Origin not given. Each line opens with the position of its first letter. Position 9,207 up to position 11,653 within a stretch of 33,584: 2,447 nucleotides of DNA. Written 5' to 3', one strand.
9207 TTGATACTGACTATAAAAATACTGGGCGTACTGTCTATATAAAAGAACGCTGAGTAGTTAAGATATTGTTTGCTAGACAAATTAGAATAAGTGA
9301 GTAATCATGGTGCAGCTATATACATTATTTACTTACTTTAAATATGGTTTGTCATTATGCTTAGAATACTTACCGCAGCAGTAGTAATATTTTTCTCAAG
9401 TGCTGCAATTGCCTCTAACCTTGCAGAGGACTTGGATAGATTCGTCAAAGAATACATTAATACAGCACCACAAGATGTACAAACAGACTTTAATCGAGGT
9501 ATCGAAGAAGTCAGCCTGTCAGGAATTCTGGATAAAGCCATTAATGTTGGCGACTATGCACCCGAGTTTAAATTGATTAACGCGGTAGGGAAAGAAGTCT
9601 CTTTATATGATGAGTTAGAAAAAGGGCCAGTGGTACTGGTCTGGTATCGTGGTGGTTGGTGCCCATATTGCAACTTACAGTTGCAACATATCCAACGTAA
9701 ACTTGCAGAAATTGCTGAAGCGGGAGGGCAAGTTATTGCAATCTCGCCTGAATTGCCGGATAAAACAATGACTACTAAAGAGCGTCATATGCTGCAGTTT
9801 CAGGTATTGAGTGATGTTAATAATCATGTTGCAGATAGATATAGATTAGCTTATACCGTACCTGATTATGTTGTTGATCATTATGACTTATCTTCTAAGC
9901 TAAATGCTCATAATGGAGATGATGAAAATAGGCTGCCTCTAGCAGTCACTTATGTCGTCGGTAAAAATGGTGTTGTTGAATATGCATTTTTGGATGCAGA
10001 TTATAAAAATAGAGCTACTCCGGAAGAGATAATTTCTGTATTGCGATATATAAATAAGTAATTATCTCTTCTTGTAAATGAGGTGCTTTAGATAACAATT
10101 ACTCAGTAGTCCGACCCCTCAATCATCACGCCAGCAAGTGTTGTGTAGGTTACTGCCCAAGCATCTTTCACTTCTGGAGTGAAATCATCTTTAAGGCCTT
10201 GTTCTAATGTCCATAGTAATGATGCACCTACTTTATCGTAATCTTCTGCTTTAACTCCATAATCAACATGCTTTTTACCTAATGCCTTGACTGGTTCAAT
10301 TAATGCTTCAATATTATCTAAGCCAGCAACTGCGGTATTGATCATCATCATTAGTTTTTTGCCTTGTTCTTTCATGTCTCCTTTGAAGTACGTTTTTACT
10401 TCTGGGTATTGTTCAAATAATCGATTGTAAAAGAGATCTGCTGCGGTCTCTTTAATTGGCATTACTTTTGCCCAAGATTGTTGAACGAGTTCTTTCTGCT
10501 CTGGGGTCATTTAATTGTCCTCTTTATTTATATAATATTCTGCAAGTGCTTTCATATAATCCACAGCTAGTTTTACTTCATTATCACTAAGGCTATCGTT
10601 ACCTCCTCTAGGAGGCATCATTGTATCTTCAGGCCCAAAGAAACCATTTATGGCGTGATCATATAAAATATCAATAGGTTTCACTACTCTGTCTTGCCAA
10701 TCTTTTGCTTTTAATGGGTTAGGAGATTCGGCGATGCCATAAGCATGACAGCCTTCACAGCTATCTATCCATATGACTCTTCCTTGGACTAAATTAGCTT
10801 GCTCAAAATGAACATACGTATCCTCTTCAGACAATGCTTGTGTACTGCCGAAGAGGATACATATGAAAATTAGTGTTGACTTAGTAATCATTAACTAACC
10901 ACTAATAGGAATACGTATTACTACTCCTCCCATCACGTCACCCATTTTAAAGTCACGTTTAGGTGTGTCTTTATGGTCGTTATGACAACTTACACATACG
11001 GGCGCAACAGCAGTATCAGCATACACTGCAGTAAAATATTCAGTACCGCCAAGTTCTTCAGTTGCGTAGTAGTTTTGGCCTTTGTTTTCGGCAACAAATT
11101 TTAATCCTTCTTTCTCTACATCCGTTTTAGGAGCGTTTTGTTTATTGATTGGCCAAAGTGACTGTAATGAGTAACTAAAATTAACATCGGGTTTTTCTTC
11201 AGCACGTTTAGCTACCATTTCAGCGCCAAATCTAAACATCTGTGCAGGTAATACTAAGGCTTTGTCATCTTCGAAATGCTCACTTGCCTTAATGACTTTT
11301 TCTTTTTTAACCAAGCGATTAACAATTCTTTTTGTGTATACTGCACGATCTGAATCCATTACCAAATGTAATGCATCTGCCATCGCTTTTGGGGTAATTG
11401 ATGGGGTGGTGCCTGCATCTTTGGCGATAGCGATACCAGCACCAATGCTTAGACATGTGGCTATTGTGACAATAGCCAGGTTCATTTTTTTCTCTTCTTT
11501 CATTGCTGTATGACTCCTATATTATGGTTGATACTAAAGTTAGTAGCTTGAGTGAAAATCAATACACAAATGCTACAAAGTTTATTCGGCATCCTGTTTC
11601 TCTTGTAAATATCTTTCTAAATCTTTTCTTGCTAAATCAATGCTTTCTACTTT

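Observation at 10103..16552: Six-gene periplasm-directed redox operon in the nitrate regulon that matches no characterised pathway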

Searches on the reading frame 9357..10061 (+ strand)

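Call 3: search_protein_families(library=pfam, proteins=[window:9357-10061:+], max_evalue=0.01)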
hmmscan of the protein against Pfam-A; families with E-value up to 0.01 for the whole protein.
window:9357-10061:+ (234 aa): 3 families
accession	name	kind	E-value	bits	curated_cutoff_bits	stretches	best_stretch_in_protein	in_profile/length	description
PF00578.27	AhpC-TSA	-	2.6e-26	92.4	26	1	64-209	1-123/124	AhpC/TSA family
PF08534.16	Redoxin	-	8.5e-14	52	26.6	1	64-168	2-108/148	Redoxin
PF22369.2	GLMA_2nd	-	0.001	19.2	27.7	1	110-157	62-108/138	GLMA-like, second domain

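Call 4: search_protein_families(library=ncbifam, proteins=[window:9357-10061:+], max_evalue=0.01)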
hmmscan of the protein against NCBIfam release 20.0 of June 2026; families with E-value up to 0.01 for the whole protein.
window:9357-10061:+ (234 aa): 7 families
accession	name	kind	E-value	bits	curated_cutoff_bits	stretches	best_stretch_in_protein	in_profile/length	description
NF006960.0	PRK09437.1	equivalog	3e-15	56.5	140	1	61-162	3-103/156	thioredoxin-dependent thiol peroxidase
NF002854.0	PRK03147.1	subfamily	2.6e-11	43.7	170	1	60-173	34-146/176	thiol-disulfide oxidoreductase ResA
NF040769.1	SelL_rel_redox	subfamily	9.9e-08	31.8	120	1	68-174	3-110/173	SelL-related redox protein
TIGR02661.1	MauD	equivalog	3.9e-05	23.2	188.6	1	57-162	41-142/189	methylamine dehydrogenase accessory protein MauD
TIGR00385.1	dsbE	subfamily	0.0005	19.7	123.15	1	65-130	37-99/173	DsbE family thiol:disulfide interchange protein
NF040737.1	peroxi_PrxU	equivalog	0.0032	17.2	270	1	59-132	33-108/233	thioredoxin-dependent peroxiredoxin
NF038285.1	deiodinase_rel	hypoth_equivalog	0.0034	16.9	250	1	56-96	170-211/347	deiodinase family protein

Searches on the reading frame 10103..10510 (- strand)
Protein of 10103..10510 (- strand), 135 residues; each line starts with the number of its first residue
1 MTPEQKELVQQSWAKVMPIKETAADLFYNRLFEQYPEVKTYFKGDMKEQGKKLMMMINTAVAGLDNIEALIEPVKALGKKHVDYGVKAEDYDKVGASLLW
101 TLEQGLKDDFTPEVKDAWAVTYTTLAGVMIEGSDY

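Call 3: search_protein_families(library=pfam, proteins=[window:10103-10510:-], max_evalue=0.01)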
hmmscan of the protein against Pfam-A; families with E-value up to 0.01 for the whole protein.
window:10103-10510:- (135 aa): 1 family
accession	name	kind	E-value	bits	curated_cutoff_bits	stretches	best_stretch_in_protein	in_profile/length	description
PF00042.28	Globin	-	4.2e-20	72.8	22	1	27-129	3-117/117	Globin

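Call 4: search_protein_families(library=ncbifam, proteins=[window:10103-10510:-], max_evalue=0.01)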
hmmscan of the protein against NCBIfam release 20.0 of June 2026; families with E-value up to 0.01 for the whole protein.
window:10103-10510:- (135 aa): 1 family
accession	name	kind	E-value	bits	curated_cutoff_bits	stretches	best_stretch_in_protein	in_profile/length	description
NF009805.0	PRK13289.1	equivalog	6.6e-23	81.3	432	1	7-131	8-135/399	NO-inducible flavohemoprotein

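Call 20: search_solved_structures(query=window:10103-10510:-, max_evalue=0.001, show_alignments=1)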
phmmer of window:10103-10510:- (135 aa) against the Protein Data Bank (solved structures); distinct sequences matched with E-value up to 0.001: 156 (the best 60 are shown).
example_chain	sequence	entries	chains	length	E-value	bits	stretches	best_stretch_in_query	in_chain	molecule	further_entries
3wfw_A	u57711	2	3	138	4.5e-30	107.5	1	1-132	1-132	Hemoglobin-like flavoprotein fused to Roadblock/LC7 domain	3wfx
3s1i_A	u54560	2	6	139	1.3e-24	89.8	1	4-130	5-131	Hemoglobin-like flavoprotein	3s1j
3ubc_A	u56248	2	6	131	1.6e-24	89.6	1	4-129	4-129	Hemoglobin-like flavoprotein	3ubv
7ohd_A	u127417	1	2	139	4.2e-17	65.6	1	5-133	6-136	Neuroglobin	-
6h6j_A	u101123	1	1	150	1.6e-15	60.5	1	5-133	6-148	Neuroglobin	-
6h6i_A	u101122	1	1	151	1.6e-15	60.4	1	5-133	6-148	Neuroglobin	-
1vhb_A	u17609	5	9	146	4.1e-15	59.1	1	22-131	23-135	HEMOGLOBIN | PROTEIN (HEMOGLOBIN)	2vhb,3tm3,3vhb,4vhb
6i3t_A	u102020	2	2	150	4.7e-15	59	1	41-133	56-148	Neuroglobin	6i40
1q1f_A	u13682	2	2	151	4.8e-15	58.9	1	41-133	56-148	Neuroglobin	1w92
2vry_A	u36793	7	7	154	5.1e-15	58.8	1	41-133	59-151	NEUROGLOBIN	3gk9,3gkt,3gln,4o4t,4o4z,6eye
5eet_A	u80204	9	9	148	6.2e-15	58.6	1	43-133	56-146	Neuroglobin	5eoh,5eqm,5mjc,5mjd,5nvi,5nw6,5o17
4o1t_A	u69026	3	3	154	7.2e-15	58.3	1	41-133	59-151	Neuroglobin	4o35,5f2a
5eys_A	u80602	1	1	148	8.6e-15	58.1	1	43-133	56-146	Neuroglobin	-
5f0b_A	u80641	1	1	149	8.8e-15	58.1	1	43-133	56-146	Neuroglobin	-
4nzi_A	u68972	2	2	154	1.2e-14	57.7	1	41-132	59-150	Neuroglobin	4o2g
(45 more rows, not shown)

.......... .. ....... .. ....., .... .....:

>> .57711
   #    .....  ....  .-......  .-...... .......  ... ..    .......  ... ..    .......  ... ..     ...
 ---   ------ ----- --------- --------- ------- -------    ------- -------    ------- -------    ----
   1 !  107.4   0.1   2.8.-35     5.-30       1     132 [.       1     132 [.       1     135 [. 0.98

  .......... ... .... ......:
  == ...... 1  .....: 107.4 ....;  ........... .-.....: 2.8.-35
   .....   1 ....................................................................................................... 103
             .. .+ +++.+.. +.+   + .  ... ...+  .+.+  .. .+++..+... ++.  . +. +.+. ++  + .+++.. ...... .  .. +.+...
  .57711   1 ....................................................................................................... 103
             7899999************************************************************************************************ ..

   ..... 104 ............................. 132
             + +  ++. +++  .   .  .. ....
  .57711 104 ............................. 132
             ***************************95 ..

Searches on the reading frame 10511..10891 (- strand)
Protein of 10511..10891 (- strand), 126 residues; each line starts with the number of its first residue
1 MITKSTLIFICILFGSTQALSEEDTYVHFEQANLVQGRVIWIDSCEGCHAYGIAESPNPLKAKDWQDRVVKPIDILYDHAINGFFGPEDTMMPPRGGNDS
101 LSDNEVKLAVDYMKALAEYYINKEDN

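Call 3: search_protein_families(library=pfam, proteins=[window:10511-10891:-], max_evalue=0.01)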
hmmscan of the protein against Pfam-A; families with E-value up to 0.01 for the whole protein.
window:10511-10891:- (126 aa): 2 families
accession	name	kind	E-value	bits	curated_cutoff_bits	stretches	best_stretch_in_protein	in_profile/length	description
PF13442.11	Cytochrome_CBB3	-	5.1e-09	36.8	27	1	33-113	2-68/68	Cytochrome C oxidase, cbb3-type, subunit III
PF00034.26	Cytochrom_C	-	3.1e-05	25.6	21.3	1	36-116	3-89/90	Cytochrome c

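Call 4: search_protein_families(library=ncbifam, proteins=[window:10511-10891:-], max_evalue=0.01)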
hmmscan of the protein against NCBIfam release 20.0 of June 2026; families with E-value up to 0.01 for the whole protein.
window:10511-10891:- (126 aa): 1 family
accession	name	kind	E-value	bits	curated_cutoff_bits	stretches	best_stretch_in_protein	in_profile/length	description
TIGR03045.1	PS_II_C550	equivalog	0.0054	16.4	177.75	0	18-56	35-73/159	photosystem II cytochrome c-550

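Call 86: search_solved_structures(query=window:10511-10891:-, max_evalue=0.01)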
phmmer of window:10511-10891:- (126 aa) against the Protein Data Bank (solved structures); distinct sequences matched with E-value up to 0.01: 6.
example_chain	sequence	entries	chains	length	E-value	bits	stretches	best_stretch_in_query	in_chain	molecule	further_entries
8hn3_A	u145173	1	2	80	8.6e-09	38.8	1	35-116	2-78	Cytochrome c-556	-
4j20_A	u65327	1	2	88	2.2e-08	37.5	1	36-114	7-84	Cytochrome c-555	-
1kx2_A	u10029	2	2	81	1.1e-06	32.1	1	33-114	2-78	mono-heme c-type cytochrome ScyA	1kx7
5b6q_A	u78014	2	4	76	2.6e-06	30.8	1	36-114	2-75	Soluble cytochrome cA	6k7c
2zon_G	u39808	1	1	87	0.0028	21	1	37-114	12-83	cytochrome c551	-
8smr_L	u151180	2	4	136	0.0082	19.5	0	41-115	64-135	Cytochrome C5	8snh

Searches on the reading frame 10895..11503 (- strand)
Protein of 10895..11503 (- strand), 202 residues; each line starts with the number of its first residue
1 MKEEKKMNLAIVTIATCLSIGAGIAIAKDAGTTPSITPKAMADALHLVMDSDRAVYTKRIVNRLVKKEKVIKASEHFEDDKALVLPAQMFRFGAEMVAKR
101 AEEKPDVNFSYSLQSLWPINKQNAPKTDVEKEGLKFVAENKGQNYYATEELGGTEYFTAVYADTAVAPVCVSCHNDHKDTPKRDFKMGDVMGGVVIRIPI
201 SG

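Call 3: search_protein_families(library=pfam, proteins=[window:10895-11503:-], max_evalue=0.01)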
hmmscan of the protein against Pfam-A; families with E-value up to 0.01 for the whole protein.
window:10895-11503:- (202 aa): 1 family
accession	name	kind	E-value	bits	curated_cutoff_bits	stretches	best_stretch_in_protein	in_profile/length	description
PF11845.13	Tll0287-like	-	7.6e-20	72.3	24.1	1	40-199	10-144/144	Tll0287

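Call 4: search_protein_families(library=ncbifam, proteins=[window:10895-11503:-], max_evalue=0.01)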
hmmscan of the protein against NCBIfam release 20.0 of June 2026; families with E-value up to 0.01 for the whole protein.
window:10895-11503:- (202 aa): 0 families

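Call 19: search_solved_structures(query=window:10895-11503:-, max_evalue=1, show_alignments=2)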
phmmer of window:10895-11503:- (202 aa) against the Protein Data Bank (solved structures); distinct sequences matched with E-value up to 1: 2.
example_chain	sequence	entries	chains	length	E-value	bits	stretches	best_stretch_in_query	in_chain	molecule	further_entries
7qd8_A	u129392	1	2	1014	0.46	13.6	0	12-70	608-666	Transposase for transposon Tn4430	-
7qd4_A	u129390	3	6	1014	0.46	13.6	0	12-70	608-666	Transposase for transposon Tn4430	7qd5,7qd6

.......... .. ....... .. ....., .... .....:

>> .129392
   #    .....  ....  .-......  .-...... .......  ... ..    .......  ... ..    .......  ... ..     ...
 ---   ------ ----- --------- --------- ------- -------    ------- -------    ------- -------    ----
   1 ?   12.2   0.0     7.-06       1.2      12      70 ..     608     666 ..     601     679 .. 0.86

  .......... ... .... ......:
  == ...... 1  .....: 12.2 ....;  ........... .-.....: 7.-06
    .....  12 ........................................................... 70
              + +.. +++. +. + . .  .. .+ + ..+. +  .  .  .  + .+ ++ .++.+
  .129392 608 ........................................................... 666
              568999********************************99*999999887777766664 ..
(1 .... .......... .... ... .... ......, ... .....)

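Call 74: search_solved_structures(query=A3, max_evalue=10, show_alignments=3)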
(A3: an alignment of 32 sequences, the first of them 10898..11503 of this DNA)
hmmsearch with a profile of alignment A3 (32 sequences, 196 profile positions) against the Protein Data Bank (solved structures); distinct sequences matched with E-value up to 10: 0.
